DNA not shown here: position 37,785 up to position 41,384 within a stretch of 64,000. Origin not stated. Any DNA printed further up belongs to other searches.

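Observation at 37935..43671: Coupled RapA-like SNF2 helicase + 1,099-aa PglX/Eco57I-type N6-adenine methyltransferase with no visible nuclease: candidate minimal methylation-linked defence module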

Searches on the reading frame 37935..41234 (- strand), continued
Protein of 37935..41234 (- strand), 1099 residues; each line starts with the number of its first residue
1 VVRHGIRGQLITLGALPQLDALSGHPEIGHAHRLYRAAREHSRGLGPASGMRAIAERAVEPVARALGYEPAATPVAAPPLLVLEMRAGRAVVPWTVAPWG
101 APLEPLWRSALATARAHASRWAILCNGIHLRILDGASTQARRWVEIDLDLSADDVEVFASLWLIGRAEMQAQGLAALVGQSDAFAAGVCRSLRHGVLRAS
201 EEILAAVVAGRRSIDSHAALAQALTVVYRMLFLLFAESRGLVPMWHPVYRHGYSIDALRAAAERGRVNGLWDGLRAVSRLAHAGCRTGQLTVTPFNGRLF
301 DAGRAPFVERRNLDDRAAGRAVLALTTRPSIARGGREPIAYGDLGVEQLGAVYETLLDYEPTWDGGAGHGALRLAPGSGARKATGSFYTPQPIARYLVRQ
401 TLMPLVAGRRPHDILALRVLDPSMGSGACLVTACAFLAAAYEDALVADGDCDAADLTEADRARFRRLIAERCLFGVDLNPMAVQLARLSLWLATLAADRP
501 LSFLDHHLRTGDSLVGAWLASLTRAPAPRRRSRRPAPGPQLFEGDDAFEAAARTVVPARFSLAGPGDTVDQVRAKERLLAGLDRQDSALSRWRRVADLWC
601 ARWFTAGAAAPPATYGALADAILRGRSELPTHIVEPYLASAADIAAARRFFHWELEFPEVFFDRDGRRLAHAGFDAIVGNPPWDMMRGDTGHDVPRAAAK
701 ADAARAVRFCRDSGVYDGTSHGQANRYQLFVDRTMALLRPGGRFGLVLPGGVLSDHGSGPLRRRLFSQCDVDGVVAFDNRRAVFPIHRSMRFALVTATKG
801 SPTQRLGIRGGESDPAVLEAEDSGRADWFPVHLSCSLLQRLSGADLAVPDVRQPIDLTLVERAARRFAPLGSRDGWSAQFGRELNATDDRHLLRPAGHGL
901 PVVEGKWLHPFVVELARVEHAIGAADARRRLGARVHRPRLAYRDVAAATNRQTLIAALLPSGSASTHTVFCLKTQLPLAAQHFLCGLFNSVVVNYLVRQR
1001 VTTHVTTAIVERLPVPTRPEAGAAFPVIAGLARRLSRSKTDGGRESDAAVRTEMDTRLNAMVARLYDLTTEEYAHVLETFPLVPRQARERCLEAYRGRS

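Call 31: search_protein_families(library=pfam, proteins=[L070:16438-17271:-, L068:16080-17027:-, L053:2353-2718:+, L079:18591-20321:+, L039:4754-6193:+, L029:1901-2221:-, L061:13930-15453:+, L061:15609-18317:+, L004:3950-5713:+, L034:2117-3550:-], max_evalue=0.001)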
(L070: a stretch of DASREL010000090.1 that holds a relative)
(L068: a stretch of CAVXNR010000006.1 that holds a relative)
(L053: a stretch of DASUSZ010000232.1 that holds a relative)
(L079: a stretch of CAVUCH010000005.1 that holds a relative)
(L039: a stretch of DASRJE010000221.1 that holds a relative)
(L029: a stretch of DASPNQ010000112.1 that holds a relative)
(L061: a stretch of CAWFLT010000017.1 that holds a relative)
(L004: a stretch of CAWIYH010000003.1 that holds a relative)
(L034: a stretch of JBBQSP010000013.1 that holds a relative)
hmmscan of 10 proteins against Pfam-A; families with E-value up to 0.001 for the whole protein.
L070:16438-17271:- (277 aa): 1 family
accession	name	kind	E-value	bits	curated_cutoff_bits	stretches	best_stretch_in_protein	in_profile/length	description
PF01925.25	TauE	-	7.2e-39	134.3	32.6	1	12-269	1-235/237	Sulfite exporter TauE/SafE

L068:16080-17027:- (315 aa): 3 families
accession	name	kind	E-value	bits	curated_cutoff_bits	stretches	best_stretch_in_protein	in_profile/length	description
PF02558.23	ApbA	-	8.2e-40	136.3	22.2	1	9-155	1-147/150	Ketopantoate reductase PanE/ApbA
PF08546.17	ApbA_C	-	1e-26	94.2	22.7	1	191-308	6-123/125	Ketopantoate reductase PanE/ApbA C terminal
PF00070.33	Pyr_redox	-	0.00066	20.6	22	0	8-42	1-35/82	Pyridine nucleotide-disulphide oxidoreductase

L053:2353-2718:+ (121 aa): 2 families
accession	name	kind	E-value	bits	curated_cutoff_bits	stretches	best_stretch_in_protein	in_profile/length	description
PF14489.11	QueF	-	1.9e-32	111.7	27.3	1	37-115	1-79/81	QueF-like protein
PF01227.27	GTP_cyclohydroI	-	6.7e-05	22.8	27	1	26-95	66-135/179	GTP cyclohydrolase I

L079:18591-20321:+ (576 aa): 2 families
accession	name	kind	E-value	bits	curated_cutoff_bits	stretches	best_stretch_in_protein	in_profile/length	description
PF07969.17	Amidohydro_3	-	5.8e-99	333.1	29.7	1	82-567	2-472/472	Amidohydrolase family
PF01979.26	Amidohydro_1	-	1.9e-10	41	25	1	238-566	37-345/345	Amidohydrolase family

L039:4754-6193:+ (479 aa): 8 families
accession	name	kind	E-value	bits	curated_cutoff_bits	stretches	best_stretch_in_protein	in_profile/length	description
PF00158.32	Sigma54_activat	-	8.4e-70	234.3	20.2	1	162-327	2-167/168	Sigma-54 interaction domain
PF25601.1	AAA_lid_14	-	2.6e-25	88.5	27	1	333-417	1-85/87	AAA+ ATPase lid domain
PF00072.30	Response_reg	-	1.7e-21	76.9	30.2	1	25-130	2-108/111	Response regulator receiver domain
PF14532.12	Sigma54_activ_2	-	4.8e-21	75.9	25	1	163-332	2-138/138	Sigma-54 interaction domain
PF02954.25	HTH_8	-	2.3e-08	34.1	22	1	427-467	2-42/42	Bacterial regulatory protein, Fis family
PF00004.35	AAA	-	4.8e-06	27.5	21.2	1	185-318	1-127/131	ATPase family associated with various cellular activities (AAA)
PF07728.20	AAA_5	-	1.1e-05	25.9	22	1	185-303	2-123/139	AAA domain (dynein-related subfamily)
PF01078.27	Mg_chelatase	-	0.00086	19.2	20.3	0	240-302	93-157/207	Magnesium chelatase, subunit ChlI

L029:1901-2221:- (106 aa): 1 family
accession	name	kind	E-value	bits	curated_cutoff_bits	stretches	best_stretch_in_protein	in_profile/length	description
PF00216.26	Bac_DNA_binding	-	1.6e-19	70.3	22.4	1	11-99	1-89/90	Bacterial DNA-binding protein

L061:13930-15453:+ (507 aa): 10 families
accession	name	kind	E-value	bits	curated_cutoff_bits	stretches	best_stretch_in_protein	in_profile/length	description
PF03916.19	NrfD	-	4.4e-30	105.8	25.8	1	230-504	10-311/313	Polysulphide reductase, NrfD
PF13247.11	Fer4_11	-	7.1e-24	84.4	26.2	1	52-145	4-99/100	4Fe-4S dicluster domain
PF00037.32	Fer4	-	6.9e-09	35.6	21.1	1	88-103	6-21/24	4Fe-4S binding domain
PF12838.12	Fer4_7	-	8.1e-08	33.1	27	0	89-140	1-52/52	4Fe-4S dicluster domain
PF12837.12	Fer4_6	-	1.1e-07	31.9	25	1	88-103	7-22/24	4Fe-4S binding domain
PF12797.12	Fer4_2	-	1.2e-07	31.7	24.5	2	6-25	3-22/22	4Fe-4S binding domain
PF13187.11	Fer4_9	-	8.7e-07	29.3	27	1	12-74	1-51/52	4Fe-4S dicluster domain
PF13237.11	Fer4_10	-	4e-06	27.1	25.5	1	86-137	5-53/53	4Fe-4S dicluster domain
PF25160.1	LdpA_Fe-S-bd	-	5.4e-05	23.3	27.6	1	63-105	6-43/49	LdpA Fe-S cluster-binding domain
PF12800.12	Fer4_4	-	0.00039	21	24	0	88-103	2-17/17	4Fe-4S binding domain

L061:15609-18317:+ (902 aa): 3 families
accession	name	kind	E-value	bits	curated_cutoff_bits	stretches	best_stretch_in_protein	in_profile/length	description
PF00384.28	Molybdopterin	-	1.1e-19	71.2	24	1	93-494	1-322/353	Molybdopterin oxidoreductase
PF01568.27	Molydop_binding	-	4.4e-15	56.1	26.8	1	697-763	21-83/110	Molydopterin dinucleotide binding domain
PF04879.21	Molybdop_Fe4S4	-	2.5e-09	37.4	22.7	1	37-82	4-47/55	Molybdopterin oxidoreductase Fe4S4 domain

L004:3950-5713:+ (587 aa): 6 families
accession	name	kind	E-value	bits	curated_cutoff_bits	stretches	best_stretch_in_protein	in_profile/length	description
PF02518.31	HATPase_c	-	1.9e-29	102.8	26.4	1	472-577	1-110/111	Histidine kinase-, DNA gyrase B-, and HSP90-like ATPase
PF00672.30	HAMP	-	6.2e-15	55.7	25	1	299-350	1-52/53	HAMP domain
PF02743.24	dCache_1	-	9.4e-14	52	45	1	47-265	11-240/240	Cache domain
PF17201.10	Cache_3-Cache_2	-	5e-06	26.4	27.7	1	173-279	188-297/299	Cache 3/Cache 2 fusion domain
PF13581.12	HATPase_c_2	-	1.6e-05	25.3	27.4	1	484-573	39-126/127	Histidine kinase-like ATPase domain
PF00512.31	HisKA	-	0.00016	22.1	26.9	0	367-426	4-62/66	His Kinase A (phospho-acceptor) domain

L034:2117-3550:- (477 aa): 16 families
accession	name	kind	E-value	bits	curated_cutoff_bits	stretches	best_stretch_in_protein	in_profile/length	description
PF07992.20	Pyr_redox_2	-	6.8e-67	226.4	26.1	1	5-338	1-291/291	Pyridine nucleotide-disulphide oxidoreductase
PF02852.28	Pyr_redox_dim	-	1.3e-42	144.9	25.3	1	358-467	1-110/110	Pyridine nucleotide-disulphide oxidoreductase, dimerisation domain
PF00070.33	Pyr_redox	-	1.6e-22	80.2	22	1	185-257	2-78/82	Pyridine nucleotide-disulphide oxidoreductase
PF12831.13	FAD_oxidored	-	6e-11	42.7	27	1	6-43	1-38/416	FAD dependent oxidoreductase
PF03486.20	HI0933_like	-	1.5e-09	38.1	50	1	6-45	2-41/244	HI0933-like protein Rossmann domain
PF00890.30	FAD_binding_2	-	3.2e-09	36.9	20.4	1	6-42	1-37/414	FAD binding domain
PF13738.12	Pyr_redox_3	-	1.6e-08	34.6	30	1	138-317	118-304/305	Pyridine nucleotide-disulphide oxidoreductase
PF13450.12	NAD_binding_8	-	3.7e-08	34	21.9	1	9-43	1-35/68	NAD(P)-binding Rossmann-like domain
PF01266.30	DAO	-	1.2e-07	32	27.9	1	6-42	1-38/353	FAD dependent oxidoreductase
PF01946.23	Thi4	-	5.3e-06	26.3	26.2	1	4-48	17-62/235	Thi4 family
PF01262.27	AlaDh_PNT_C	-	1.8e-05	24.7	23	0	6-37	30-61/214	Alanine dehydrogenase/PNT, C-terminal domain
PF02737.24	3HCDH_N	-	3e-05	24.4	22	0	185-240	2-57/180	3-hydroxyacyl-CoA dehydrogenase, NAD binding domain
PF01134.28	GIDA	-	0.00011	21.8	22.1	1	6-80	1-72/391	Glucose inhibited division protein A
PF01494.25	FAD_binding_3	-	0.00023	21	22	0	4-38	1-35/349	FAD binding domain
PF13434.12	Lys_Orn_oxgnase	-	0.00034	20.3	21.3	0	131-199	133-205/339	L-lysine 6-monooxygenase/L-ornithine 5-monooxygenase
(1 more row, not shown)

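Call 54: list_cluster_members(proteins=[P0001, P0121])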
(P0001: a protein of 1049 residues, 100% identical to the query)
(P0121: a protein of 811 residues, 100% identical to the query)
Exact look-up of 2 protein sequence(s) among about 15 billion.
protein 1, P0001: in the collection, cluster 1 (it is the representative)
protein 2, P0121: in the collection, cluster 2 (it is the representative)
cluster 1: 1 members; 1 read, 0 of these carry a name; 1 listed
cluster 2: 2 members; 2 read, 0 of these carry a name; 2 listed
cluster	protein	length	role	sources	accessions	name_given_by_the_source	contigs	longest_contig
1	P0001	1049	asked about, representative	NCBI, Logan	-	-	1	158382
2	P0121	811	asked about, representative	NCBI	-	-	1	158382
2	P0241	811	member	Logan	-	-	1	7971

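Call 62: find_related_loci(query=A1, collection=viral_contigs, flank=8000)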
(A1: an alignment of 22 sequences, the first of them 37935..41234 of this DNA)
Query A1 (1099 aa) in viral_contigs; peptide patterns used: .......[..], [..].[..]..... (x = any residue, [..] = any of these).
39 stretches matched a pattern, but none encodes a relative of the query by tblastn (E <= 1e-3).

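Call 69: search_protein_families(library=pfam, proteins=[L035:3444-4298:-, L041:399-1712:-, L073:6393-7463:+, L067:15979-16953:+, L070:3687-4196:-, L064:17172-19451:+, L080:6098-6889:-, L039:15273-18098:+, L014:4525-6579:-, L067:4446-7061:+], max_evalue=0.0001)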
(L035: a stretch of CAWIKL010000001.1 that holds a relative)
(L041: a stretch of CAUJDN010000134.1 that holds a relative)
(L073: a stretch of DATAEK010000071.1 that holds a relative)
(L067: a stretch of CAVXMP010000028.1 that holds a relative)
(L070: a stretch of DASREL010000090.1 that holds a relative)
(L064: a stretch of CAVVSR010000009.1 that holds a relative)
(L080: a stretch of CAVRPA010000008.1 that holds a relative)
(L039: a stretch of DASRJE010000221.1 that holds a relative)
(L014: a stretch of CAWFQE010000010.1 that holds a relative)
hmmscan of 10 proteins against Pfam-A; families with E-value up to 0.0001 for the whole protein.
L035:3444-4298:- (284 aa): 2 families
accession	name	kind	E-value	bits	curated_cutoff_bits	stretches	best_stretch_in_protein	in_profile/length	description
PF16976.10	RcpC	-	1.5e-31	109.1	28.8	1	112-215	5-114/114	Flp pilus assembly protein RcpC/CpaB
PF08666.17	SAF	-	2.5e-07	31.6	21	1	41-98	2-59/63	SAF domain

L041:399-1712:- (437 aa): 3 families
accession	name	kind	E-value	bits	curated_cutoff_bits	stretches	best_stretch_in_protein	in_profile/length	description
PF00198.28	2-oxoacid_dh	-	4e-80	269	23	1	210-432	3-227/232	2-oxoacid dehydrogenases acyltransferase (catalytic domain)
PF00364.28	Biotin_lipoyl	-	1.1e-20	73.6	22.1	1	5-76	3-73/73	Biotin-requiring enzyme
PF02817.22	E3_binding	-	2e-13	50.8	23.7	1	129-162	3-36/36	e3 binding domain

L073:6393-7463:+ (356 aa): 4 families
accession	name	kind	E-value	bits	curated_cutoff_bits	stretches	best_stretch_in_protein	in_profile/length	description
PF01590.32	GAF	-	2.4e-17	64.2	22.4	1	103-240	5-132/133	GAF domain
PF13185.12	GAF_2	-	7.2e-17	62.3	28.6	1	103-240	7-134/136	GAF domain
PF13492.12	GAF_3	-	6.1e-08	33.6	27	1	104-239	6-125/129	GAF domain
PF00512.31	HisKA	-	6e-05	23.4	26.9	1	259-315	2-58/66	His Kinase A (phospho-acceptor) domain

L067:15979-16953:+ (324 aa): 0 families

L070:3687-4196:- (169 aa): 1 family
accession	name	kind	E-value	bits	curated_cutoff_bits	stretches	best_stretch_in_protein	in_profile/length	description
PF01478.23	Peptidase_A24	-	4.1e-18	66.2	26.5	1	12-114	2-104/104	Type IV leader peptidase family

L064:17172-19451:+ (759 aa): 4 families
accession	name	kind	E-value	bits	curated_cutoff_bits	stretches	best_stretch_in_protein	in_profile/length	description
PF00069.31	Pkinase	-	2e-44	152.4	31.7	1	11-267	1-254/263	Protein kinase domain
PF07714.23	PK_Tyr_Ser-Thr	-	6.9e-30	104.6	23.1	1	13-266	3-250/258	Protein tyrosine and serine/threonine kinase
PF13414.12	TPR_11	-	6.6e-07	29.4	26.8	1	459-486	13-40/42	TPR repeat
PF03109.22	ABC1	-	6.2e-05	22.7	22.9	0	87-156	146-215/244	ABC1 atypical kinase-like domain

L080:6098-6889:- (263 aa): 2 families
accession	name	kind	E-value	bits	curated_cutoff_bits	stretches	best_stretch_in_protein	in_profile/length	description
PF13614.12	AAA_31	-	3.4e-07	30.8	27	0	102-161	106-165/177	AAA domain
PF06564.18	CBP_BcsQ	-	4.5e-06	26.8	21.3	0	98-155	100-157/234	Cellulose biosynthesis protein BcsQ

L039:15273-18098:+ (941 aa): 4 families
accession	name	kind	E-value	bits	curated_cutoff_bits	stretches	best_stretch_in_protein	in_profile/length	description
PF00676.26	E1_dh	-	1.8e-51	175.3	22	1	208-493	3-280/300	Dehydrogenase E1 component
PF02779.29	Transket_pyr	-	5.4e-44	150.3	27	1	573-768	2-173/174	Transketolase, pyrimidine binding domain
PF16870.10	OxoGdeHyase_C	-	6.1e-44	149.9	27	1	774-916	2-151/151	2-oxoglutarate dehydrogenase C-terminal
PF16078.10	2-oxogl_dehyd_N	-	1.1e-07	31.7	27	1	7-39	5-37/41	2-oxoglutarate dehydrogenase N-terminus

L014:4525-6579:- (684 aa): 9 families
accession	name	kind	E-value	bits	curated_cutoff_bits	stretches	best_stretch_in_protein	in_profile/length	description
PF00326.27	Peptidase_S9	-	1.1e-67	228.1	22.6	1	477-683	1-210/213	Prolyl oligopeptidase family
PF07676.18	PD40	-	5.4e-30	103.1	20.9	1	86-120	3-38/38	WD40-like Beta Propeller Repeat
PF00930.27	DPPIV_N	-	5.9e-10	38.8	22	0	50-152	1-117/354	Dipeptidyl peptidase IV (DPP IV) N-terminal region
PF20434.5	BD-FAE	-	7.3e-08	32.6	26.8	1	562-642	131-214/215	BD-FAE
PF25174.1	Beta-prop_THOC3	-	9.3e-08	31.8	305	0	320-394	36-109/272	THOC3 beta-propeller domain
PF05448.18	AXE1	-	8.4e-07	28.5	21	0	433-507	59-126/321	Acetyl xylan esterase (AXE1)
PF01738.24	DLH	-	1.4e-05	25.2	21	1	484-667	35-193/217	Dienelactone hydrolase family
PF02129.25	Peptidase_S15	-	1.9e-05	24.9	23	0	440-580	2-137/262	X-Pro dipeptidyl-peptidase (S15 family)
PF10647.15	Gmad1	-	4.4e-05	23.9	20.5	0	31-68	102-132/251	Lipoprotein LpqB beta-propeller domain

L067:4446-7061:+ (871 aa): 2 families
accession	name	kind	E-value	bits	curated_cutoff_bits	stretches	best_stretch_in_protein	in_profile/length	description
PF12704.14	MacB_PCD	-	8.5e-28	98.5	27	2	169-383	3-206/207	MacB-like periplasmic core domain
PF02687.27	FtsX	-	4.3e-11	43.3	25.5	1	424-538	3-116/120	FtsX-like permease C-terminal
